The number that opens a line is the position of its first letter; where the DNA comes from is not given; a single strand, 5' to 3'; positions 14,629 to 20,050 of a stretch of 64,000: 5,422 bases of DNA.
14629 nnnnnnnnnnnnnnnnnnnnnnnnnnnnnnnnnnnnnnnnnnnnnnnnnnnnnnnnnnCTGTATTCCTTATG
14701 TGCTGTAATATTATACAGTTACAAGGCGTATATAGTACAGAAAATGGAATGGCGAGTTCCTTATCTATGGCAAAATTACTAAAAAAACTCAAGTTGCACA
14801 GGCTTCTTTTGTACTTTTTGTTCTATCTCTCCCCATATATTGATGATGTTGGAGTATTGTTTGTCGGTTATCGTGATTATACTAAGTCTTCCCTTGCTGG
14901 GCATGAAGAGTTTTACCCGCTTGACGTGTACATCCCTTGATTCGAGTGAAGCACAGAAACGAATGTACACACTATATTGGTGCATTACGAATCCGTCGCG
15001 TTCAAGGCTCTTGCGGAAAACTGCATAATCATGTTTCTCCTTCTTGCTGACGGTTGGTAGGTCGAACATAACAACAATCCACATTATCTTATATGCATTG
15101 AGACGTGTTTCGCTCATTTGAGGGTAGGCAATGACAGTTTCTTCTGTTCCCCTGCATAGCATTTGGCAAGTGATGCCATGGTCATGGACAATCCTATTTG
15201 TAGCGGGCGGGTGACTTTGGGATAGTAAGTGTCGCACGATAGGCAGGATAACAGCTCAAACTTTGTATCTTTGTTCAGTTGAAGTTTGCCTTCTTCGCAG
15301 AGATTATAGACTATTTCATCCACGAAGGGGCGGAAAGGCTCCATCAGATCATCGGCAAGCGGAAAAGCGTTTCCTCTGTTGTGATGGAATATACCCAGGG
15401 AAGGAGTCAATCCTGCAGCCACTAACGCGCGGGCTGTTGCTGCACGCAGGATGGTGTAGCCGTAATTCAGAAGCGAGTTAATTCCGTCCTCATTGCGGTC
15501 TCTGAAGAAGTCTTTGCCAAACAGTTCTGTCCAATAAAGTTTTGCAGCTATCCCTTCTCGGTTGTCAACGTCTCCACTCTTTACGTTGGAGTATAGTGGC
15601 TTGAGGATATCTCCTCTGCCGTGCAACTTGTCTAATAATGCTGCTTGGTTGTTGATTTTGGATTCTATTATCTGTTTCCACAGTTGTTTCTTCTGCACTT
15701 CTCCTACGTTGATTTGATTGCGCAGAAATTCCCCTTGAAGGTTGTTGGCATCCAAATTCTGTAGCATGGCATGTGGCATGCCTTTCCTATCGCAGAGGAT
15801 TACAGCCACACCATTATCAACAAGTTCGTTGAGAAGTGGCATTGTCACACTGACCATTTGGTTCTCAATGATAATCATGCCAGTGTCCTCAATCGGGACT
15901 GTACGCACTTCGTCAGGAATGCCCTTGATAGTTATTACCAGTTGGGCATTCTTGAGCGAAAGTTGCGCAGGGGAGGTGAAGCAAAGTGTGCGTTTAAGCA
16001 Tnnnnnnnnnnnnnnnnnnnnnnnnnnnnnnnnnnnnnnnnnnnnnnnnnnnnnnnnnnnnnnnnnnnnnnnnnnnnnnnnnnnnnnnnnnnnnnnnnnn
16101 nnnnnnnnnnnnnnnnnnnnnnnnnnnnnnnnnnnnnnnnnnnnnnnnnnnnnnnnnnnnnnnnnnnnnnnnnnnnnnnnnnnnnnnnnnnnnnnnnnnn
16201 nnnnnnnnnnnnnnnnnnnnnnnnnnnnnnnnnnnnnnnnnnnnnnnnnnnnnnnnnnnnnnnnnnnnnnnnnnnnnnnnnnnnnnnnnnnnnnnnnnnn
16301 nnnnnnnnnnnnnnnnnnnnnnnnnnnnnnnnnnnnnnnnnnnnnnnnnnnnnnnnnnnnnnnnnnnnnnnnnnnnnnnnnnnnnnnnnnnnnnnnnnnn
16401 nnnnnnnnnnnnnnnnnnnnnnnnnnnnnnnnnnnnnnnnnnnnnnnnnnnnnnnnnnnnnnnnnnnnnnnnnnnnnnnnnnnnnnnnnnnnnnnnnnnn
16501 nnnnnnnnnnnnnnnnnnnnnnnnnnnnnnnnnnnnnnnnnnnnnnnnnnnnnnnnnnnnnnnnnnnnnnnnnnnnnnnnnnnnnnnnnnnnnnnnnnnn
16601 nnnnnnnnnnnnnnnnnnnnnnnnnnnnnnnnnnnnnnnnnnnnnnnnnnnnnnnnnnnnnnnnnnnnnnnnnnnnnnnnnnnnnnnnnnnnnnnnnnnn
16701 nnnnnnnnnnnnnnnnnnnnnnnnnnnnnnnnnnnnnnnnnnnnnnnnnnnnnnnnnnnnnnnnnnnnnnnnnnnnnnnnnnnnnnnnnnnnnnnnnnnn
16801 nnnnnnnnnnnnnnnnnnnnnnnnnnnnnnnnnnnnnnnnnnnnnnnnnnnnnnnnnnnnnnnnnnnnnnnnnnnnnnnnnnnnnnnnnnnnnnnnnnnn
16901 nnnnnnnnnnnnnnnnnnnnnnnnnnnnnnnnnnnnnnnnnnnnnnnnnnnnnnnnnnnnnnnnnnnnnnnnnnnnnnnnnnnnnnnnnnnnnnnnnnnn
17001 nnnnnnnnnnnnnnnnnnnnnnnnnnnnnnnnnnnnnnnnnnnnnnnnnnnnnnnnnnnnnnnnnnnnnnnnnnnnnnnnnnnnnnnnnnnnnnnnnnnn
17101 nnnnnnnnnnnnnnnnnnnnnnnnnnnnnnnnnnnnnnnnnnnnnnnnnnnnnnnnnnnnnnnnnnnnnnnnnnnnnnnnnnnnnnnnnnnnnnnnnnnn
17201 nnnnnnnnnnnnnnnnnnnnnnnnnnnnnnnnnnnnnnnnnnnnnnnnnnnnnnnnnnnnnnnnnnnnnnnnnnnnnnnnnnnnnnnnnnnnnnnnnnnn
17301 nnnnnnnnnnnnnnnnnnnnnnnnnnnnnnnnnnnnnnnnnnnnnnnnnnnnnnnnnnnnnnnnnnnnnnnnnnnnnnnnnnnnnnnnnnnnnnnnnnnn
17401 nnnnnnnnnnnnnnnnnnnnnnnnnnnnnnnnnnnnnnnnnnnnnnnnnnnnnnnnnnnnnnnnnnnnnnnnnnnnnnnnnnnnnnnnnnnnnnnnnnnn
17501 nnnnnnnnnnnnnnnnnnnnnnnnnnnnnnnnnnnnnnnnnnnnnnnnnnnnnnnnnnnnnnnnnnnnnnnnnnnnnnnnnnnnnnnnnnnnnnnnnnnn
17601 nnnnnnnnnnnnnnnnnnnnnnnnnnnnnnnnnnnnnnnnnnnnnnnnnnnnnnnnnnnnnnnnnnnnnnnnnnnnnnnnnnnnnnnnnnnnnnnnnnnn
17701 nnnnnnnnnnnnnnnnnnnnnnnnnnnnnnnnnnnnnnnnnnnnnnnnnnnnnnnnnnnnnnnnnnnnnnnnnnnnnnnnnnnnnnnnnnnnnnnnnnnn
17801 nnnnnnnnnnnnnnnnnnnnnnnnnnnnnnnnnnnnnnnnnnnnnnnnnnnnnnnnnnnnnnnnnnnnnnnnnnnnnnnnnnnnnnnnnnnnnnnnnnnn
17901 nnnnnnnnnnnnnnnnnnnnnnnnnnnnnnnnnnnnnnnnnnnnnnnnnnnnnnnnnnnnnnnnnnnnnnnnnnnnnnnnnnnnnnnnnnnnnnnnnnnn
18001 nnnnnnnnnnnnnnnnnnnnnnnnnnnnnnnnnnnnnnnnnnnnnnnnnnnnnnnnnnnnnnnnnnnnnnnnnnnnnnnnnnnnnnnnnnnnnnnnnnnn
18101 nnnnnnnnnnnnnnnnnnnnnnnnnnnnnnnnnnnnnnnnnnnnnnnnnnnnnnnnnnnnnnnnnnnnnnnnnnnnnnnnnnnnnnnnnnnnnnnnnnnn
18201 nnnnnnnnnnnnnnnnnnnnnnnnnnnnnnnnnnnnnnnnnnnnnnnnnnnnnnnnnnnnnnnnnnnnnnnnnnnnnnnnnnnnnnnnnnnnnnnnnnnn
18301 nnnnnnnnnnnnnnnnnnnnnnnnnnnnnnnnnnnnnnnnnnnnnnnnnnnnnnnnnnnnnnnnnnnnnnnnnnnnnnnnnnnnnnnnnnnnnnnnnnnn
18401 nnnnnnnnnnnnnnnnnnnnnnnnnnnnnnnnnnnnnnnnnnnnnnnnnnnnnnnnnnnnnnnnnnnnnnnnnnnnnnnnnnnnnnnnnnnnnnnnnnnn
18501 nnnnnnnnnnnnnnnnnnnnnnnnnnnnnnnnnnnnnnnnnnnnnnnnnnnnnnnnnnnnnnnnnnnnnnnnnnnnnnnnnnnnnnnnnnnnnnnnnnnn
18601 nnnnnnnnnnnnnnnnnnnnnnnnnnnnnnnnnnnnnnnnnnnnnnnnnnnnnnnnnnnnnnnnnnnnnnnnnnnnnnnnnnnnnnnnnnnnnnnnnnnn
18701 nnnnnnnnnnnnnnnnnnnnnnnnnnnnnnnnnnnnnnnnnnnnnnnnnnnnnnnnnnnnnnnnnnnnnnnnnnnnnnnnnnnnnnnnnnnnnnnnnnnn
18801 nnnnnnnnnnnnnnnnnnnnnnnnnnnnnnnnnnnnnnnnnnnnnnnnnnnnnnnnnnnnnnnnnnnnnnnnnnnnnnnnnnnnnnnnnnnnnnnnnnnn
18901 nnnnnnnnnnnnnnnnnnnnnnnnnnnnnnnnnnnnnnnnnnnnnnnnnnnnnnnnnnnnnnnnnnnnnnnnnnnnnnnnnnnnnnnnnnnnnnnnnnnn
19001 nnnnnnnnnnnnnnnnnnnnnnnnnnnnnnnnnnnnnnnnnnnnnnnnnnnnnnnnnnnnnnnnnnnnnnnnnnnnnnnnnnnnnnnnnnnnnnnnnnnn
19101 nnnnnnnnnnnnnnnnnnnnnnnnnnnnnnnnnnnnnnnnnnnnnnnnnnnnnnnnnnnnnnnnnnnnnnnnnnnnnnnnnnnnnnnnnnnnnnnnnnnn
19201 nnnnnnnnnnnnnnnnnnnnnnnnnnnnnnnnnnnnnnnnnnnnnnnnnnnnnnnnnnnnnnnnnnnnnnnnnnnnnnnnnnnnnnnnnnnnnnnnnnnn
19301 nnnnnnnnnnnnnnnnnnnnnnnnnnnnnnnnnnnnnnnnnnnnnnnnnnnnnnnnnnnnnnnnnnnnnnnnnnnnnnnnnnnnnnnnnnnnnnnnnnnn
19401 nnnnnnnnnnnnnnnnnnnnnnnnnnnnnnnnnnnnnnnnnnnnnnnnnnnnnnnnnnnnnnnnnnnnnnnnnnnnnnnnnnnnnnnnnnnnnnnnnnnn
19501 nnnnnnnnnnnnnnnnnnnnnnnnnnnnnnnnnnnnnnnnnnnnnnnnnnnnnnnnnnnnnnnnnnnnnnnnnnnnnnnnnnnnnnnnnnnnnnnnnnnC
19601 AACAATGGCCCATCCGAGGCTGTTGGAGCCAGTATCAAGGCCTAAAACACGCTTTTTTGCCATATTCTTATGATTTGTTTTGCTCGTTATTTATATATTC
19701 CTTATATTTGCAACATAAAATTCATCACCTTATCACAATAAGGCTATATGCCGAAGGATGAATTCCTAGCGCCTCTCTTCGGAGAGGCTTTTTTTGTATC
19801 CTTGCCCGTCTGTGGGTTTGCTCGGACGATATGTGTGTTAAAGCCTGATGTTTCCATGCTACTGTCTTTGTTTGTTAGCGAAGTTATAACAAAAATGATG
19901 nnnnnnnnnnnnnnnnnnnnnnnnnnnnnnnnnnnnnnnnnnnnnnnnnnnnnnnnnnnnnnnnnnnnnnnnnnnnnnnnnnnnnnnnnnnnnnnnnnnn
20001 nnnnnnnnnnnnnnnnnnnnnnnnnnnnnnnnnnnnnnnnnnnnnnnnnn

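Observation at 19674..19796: Predicted tracrRNA: anti-repeat, nexus-like CAAUAAGGC, terminator, behind a perfect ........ -7 box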

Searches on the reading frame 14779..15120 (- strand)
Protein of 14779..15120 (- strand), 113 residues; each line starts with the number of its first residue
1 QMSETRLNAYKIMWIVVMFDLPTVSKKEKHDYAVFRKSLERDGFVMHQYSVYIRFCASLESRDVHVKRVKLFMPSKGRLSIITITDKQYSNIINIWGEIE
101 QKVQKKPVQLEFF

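Call 9: search_protein_families(library=ncbifam, proteins=[window:14779-15120:-])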
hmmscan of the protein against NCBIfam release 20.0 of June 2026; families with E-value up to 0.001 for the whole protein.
window:14779-15120:- (113 aa): 1 family
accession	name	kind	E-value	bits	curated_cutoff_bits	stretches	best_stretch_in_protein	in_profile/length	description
TIGR01573.1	cas2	equivalog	2.5e-19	69.3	24.5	1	13-107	1-92/96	CRISPR-associated endonuclease Cas2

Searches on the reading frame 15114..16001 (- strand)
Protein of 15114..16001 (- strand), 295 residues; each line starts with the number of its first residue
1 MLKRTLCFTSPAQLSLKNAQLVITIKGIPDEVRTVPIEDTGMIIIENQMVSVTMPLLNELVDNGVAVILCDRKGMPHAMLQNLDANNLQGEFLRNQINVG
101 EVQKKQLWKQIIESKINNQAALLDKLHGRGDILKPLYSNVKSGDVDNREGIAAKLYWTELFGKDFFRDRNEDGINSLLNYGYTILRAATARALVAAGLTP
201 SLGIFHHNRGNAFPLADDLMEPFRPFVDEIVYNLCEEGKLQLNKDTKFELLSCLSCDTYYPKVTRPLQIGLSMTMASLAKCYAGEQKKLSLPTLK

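Call 9: search_protein_families(library=ncbifam, proteins=[window:15114-16001:-])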
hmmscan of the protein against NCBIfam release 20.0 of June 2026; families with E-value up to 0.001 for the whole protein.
window:15114-16001:- (295 aa): 9 families
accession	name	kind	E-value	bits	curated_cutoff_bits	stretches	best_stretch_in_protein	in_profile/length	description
TIGR03639.1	cas1_NMENI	exception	2.7e-86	289.4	120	1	3-277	1-276/278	type II CRISPR-associated endonuclease Cas1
TIGR00287.1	cas1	equivalog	5.4e-34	117.7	71.7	1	12-240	8-259/327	CRISPR-associated endonuclease Cas1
NF049935.1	cas4g_cas1g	exception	6.9e-22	77.6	560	1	12-243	224-476/546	CRISPR-associated endonuclease Cas4g/Cas1g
TIGR04093.1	cas1_CYANO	exception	2.7e-19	69.3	385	1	27-242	27-263/334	type I-D CRISPR-associated endonuclease Cas1d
TIGR03640.1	cas1_DVULG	exception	8.1e-19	68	385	2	170-242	196-269/340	type I-C CRISPR-associated endonuclease Cas1c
TIGR04329.1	cas1_PREFRAN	exception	6.6e-13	48.4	300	1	12-239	16-254/317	type V CRISPR-associated endonuclease Cas1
TIGR03983.1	cas1_MYXAN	equivalog_domain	3.4e-12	46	358.05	1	170-233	202-266/347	type I-MYXAN CRISPR-associated endonuclease Cas1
TIGR03641.1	cas1_HMARI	exception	4.4e-12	45.9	304.1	1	8-243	5-254/324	type I-B CRISPR-associated endonuclease Cas1b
TIGR03638.1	cas1_ECOLI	exception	1.3e-06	27.9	215.6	1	12-213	19-211/269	type I-E CRISPR-associated endonuclease Cas1e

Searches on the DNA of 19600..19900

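Call 33: search_rna_families(source=window, start=19600, end=19900, threshold=evalue, max_evalue=10, show_alignments=2)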
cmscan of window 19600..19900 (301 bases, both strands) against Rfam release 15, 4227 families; matches with E-value up to 10: 9.
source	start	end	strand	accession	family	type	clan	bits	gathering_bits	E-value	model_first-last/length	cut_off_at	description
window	19703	19797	+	RF01859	Phe_leader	Cis-reg; leader;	-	23.1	55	0.093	1-125/125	no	Phenylalanine leader peptide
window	19624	19767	-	RF02194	HPnc0260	Gene; antisense;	-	21.8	59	7.1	1-156/156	no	Bacterial antisense RNA HPnc0260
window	19693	19794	+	RF02766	Ysr49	Gene; sRNA;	-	19.4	95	0.13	1-124/124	no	Yersinia sRNA 49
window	19672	19734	-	RF00355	snoR28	Gene; snRNA; snoRNA; CD-box;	-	17.2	45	1.4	1-78/78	no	Small nucleolar RNA snoR28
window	19735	19800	+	RF02898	AaHKsRNA20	Gene; sRNA;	-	16.2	43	8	1-77/77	no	Aggregatibacter sRNA 20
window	19624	19709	-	RF02406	snoR120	Gene; snRNA; snoRNA; CD-box;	-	15.7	55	7.3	1-74/74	no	Small nucleolar RNA snoR120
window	19716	19755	+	RF00657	mir-184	Gene; miRNA;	-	14.1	54.1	1.8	1-86/86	no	mir-184 microRNA precursor family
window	19768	19807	-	RF01618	ceN114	Gene; snRNA; snoRNA; CD-box;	-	14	44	5.7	1-63/63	no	Nematode snoRNA ceN114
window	19600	19710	-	RF01478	rli47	Gene; sRNA;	-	7.5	200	8.3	1-120/508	3'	Listeria sRNA rli47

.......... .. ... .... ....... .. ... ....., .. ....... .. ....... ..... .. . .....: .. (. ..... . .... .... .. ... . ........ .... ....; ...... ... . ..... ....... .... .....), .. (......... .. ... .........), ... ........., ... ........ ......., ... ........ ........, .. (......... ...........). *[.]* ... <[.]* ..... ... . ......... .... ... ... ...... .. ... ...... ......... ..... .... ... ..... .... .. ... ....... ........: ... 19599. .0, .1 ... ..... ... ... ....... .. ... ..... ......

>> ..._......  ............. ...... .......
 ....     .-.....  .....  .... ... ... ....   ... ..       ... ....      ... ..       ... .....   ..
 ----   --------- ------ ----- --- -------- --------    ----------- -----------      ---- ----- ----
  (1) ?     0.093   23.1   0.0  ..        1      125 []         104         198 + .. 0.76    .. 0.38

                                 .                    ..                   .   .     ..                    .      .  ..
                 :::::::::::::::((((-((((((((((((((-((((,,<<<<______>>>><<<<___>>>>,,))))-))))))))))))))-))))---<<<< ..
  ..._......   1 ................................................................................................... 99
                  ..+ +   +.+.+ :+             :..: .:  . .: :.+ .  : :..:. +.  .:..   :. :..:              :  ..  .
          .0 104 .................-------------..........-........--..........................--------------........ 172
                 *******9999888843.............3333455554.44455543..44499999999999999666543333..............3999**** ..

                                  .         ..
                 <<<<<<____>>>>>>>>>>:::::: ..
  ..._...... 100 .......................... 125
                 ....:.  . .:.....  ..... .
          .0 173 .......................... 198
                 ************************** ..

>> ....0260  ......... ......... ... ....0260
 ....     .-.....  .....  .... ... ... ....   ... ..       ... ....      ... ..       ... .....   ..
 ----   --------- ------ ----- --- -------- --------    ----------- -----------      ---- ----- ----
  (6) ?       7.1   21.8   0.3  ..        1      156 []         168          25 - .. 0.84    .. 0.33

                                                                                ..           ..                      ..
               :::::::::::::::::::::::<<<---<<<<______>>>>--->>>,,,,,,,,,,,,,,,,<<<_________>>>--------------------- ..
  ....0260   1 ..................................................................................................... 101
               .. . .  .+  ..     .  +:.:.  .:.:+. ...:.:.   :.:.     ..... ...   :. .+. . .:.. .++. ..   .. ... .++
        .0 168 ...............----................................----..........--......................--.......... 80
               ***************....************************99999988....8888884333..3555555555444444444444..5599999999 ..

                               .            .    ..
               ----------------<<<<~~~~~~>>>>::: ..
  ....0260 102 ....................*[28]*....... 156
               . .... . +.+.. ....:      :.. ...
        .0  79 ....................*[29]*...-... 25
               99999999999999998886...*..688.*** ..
